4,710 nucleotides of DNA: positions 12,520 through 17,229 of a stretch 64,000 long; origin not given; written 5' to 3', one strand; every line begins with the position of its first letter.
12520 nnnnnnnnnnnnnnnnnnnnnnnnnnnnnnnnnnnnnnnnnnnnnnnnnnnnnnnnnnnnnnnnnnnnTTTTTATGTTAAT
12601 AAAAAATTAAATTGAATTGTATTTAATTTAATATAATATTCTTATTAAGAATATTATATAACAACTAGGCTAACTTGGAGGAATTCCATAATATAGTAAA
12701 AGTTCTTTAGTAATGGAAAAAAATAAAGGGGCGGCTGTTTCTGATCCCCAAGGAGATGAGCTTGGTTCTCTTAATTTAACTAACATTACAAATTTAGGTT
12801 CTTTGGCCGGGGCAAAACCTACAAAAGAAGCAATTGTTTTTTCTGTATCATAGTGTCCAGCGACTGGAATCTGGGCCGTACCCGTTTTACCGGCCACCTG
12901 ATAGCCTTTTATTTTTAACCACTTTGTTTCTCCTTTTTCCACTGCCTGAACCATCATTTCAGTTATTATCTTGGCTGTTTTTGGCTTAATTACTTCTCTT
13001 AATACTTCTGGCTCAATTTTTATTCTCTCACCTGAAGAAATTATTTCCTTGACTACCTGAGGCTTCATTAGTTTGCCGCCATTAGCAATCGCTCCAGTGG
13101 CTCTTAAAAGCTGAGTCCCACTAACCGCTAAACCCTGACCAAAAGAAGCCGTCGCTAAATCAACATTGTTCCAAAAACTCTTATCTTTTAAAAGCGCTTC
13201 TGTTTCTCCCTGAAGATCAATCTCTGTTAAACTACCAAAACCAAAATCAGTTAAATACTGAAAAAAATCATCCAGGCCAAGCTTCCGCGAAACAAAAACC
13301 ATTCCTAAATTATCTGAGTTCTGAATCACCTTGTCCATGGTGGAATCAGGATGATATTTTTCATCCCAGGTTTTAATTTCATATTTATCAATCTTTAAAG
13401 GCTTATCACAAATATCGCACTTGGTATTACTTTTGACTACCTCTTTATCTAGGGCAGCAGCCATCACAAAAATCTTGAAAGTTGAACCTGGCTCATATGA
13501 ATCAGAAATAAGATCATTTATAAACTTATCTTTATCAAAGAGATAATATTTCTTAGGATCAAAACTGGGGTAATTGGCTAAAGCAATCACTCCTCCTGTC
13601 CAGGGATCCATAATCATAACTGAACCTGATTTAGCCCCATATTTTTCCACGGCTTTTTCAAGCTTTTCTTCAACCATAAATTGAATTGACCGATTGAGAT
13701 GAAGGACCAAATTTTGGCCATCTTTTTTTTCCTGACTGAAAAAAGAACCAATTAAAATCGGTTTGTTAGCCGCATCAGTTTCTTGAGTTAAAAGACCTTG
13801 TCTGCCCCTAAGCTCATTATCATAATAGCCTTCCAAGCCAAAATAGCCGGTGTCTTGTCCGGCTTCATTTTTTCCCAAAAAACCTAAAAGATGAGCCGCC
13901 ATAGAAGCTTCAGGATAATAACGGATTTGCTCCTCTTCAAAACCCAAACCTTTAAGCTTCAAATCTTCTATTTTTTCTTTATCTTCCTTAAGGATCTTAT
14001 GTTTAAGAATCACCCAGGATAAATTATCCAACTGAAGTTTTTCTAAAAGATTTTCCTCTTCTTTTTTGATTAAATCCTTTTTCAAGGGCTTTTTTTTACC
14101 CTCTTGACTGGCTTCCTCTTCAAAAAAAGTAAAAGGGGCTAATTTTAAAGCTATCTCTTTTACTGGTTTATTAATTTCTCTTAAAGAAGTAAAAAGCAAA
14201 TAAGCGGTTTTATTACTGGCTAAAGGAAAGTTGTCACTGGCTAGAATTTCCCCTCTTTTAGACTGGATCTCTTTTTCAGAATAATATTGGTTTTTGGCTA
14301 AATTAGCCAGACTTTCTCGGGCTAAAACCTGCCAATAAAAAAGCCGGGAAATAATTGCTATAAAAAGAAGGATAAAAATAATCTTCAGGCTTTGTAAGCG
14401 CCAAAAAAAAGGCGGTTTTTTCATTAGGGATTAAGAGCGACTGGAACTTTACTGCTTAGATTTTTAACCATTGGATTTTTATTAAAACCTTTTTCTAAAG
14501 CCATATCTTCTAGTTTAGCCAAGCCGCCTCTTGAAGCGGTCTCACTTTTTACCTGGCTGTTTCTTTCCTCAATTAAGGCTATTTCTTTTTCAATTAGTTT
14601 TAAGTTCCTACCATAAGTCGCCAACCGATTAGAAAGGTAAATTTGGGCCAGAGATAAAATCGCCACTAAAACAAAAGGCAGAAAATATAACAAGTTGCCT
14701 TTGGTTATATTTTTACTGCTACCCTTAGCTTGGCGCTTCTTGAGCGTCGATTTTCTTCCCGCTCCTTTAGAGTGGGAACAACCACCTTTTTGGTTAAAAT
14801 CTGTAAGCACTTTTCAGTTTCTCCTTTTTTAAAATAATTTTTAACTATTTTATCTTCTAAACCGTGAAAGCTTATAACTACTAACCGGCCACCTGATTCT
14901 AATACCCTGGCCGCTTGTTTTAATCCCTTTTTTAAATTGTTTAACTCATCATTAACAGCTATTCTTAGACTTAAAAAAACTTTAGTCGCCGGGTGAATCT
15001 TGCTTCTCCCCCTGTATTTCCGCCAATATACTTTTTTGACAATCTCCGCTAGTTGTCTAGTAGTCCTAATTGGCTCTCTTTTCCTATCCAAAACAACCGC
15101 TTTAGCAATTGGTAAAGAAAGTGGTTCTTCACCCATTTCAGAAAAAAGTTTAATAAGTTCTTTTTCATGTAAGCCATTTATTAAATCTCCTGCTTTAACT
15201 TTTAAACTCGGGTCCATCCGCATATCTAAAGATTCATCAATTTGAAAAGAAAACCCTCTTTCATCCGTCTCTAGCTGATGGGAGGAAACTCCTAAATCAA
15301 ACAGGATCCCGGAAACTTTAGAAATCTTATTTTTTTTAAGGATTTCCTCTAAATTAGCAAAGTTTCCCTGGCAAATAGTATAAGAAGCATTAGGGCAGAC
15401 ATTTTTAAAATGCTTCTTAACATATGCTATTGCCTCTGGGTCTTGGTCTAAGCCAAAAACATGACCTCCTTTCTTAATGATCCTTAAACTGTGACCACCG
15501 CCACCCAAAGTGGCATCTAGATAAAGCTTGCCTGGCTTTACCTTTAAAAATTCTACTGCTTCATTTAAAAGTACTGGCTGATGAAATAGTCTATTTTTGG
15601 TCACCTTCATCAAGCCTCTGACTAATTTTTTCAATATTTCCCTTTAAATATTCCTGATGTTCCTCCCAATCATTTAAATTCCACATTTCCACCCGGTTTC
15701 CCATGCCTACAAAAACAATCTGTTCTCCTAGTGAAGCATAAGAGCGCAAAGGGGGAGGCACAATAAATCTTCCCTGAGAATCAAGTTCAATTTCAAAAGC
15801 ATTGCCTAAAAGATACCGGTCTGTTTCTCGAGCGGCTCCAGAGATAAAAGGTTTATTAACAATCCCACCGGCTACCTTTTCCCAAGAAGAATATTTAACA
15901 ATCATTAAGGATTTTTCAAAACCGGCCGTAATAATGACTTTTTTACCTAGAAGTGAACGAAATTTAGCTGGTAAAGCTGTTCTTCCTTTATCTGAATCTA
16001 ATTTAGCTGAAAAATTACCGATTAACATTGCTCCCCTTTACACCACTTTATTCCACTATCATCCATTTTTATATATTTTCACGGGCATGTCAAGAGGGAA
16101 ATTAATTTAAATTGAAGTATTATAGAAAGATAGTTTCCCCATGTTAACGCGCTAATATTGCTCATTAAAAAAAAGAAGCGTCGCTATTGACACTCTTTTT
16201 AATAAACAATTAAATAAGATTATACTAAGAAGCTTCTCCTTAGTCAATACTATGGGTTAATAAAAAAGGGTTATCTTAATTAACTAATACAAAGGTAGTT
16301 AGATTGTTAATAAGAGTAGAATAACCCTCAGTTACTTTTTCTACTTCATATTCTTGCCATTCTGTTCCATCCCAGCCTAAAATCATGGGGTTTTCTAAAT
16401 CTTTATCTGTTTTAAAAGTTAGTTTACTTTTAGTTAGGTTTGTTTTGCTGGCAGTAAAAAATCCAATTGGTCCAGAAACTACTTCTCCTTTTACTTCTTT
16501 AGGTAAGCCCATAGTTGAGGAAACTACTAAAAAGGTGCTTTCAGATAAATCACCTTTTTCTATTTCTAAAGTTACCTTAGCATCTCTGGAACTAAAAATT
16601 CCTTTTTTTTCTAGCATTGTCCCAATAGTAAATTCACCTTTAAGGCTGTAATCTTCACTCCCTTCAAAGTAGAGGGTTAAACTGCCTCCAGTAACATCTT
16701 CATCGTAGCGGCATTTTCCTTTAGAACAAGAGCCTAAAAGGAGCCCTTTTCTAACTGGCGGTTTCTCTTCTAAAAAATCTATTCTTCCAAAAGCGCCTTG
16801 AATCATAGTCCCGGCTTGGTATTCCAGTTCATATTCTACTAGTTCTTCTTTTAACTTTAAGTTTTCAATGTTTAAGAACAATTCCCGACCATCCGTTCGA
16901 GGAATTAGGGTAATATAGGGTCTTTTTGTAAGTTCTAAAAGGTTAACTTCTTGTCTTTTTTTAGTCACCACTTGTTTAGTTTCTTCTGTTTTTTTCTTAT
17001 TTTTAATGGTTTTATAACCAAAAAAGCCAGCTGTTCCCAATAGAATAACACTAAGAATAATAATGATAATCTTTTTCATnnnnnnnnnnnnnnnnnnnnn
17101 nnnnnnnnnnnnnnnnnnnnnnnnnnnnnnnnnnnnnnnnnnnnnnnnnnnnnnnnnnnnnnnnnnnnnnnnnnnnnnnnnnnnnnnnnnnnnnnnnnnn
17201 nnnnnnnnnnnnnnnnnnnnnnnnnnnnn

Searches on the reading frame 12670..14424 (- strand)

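Call 11: search_protein_families(library=pfam, proteins=[window:12670-14424:-], max_evalue=0.01)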
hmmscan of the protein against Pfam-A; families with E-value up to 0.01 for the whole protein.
window:12670-14424:- (584 aa): 3 families
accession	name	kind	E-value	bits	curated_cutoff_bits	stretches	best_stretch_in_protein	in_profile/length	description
PF00905.27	Transpeptidase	-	1.6e-74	251.2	22.1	1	267-571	1-297/299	Penicillin binding protein transpeptidase domain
PF03717.20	PBP_dimer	-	1.4e-20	74.9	24.4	1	53-223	2-176/180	Penicillin-binding Protein dimerisation domain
PF13354.11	Beta-lactamase2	-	0.00045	20.1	22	1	309-517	20-190/214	Beta-lactamase enzyme family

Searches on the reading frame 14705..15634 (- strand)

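Call 11: search_protein_families(library=pfam, proteins=[window:14705-15634:-], max_evalue=0.01)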
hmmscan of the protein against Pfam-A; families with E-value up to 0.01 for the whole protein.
window:14705-15634:- (309 aa): 7 families
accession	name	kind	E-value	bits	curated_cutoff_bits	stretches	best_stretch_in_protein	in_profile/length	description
PF01795.25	Methyltransf_5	-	6.4e-98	328.5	27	1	16-308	2-308/309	MraW methylase family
PF13847.12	Methyltransf_31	-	1.6e-07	31.5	27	1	35-104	4-75/145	Methyltransferase domain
PF13649.12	Methyltransf_25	-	2.2e-05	25.5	27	1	39-96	2-59/97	Methyltransferase domain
PF08241.18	Methyltransf_11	-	3.7e-05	24.7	21.2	0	39-95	1-54/95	Methyltransferase domain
PF06962.18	rRNA_methylase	-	0.0023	18.3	22.7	0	59-115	1-53/137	Putative rRNA methylase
PF02353.26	CMAS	-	0.008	16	27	0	24-107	52-134/273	Mycolic acid cyclopropane synthetase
PF01209.24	Ubie_methyltran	-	0.0083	15.9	20.1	0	233-268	131-166/233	ubiE/COQ5 methyltransferase family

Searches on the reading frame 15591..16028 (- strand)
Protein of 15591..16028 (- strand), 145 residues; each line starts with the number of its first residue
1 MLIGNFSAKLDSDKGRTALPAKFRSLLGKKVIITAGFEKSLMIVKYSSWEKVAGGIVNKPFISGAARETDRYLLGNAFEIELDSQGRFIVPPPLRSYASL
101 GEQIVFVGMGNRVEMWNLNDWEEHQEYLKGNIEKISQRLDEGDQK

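Call 11: search_protein_families(library=pfam, proteins=[window:15591-16028:-], max_evalue=0.01)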
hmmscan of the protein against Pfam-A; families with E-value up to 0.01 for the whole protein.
window:15591-16028:- (145 aa): 1 family
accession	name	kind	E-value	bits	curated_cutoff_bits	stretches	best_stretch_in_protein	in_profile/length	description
PF02381.23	MraZ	-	9.6e-26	90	23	2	73-139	1-68/72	MraZ protein, putative antitoxin-like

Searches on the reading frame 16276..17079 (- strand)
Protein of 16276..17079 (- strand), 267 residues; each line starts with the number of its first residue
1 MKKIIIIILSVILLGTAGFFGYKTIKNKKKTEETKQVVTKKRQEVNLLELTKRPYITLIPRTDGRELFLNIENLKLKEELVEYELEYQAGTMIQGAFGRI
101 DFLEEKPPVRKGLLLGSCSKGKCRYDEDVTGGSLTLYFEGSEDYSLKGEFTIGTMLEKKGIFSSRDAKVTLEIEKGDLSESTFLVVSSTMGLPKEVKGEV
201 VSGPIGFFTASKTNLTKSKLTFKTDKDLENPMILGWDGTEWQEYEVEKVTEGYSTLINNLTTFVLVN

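Call 11: search_protein_families(library=pfam, proteins=[window:16276-17079:-], max_evalue=0.01)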
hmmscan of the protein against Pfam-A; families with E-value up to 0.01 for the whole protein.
window:16276-17079:- (267 aa): 0 families

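Call 13: search_protein_families(library=pfam, proteins=[window:16276-17079:-], max_evalue=10)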
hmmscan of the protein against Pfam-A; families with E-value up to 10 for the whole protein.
window:16276-17079:- (267 aa): 5 families
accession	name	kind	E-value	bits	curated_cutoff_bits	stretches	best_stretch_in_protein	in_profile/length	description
PF14283.11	CD1107-like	-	0.11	12.8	26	1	3-30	131-158/158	Mobile element protein CD1107-like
PF12669.12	FeoB_associated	-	0.13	13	27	1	7-31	3-27/44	FeoB-associated Cys-rich membrane protein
PF09624.15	DUF2393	-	0.14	12.6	26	1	4-42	19-57/146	Protein of unknown function (DUF2393)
PF25542.1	zf-CCCH_12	-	0.24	11.6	27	1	114-126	14-26/30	CCCH zinc finger domain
PF08139.17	LPAM_1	-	4.7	8.3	20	0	1-14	1-14/18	Prokaryotic membrane lipoprotein lipid attachment site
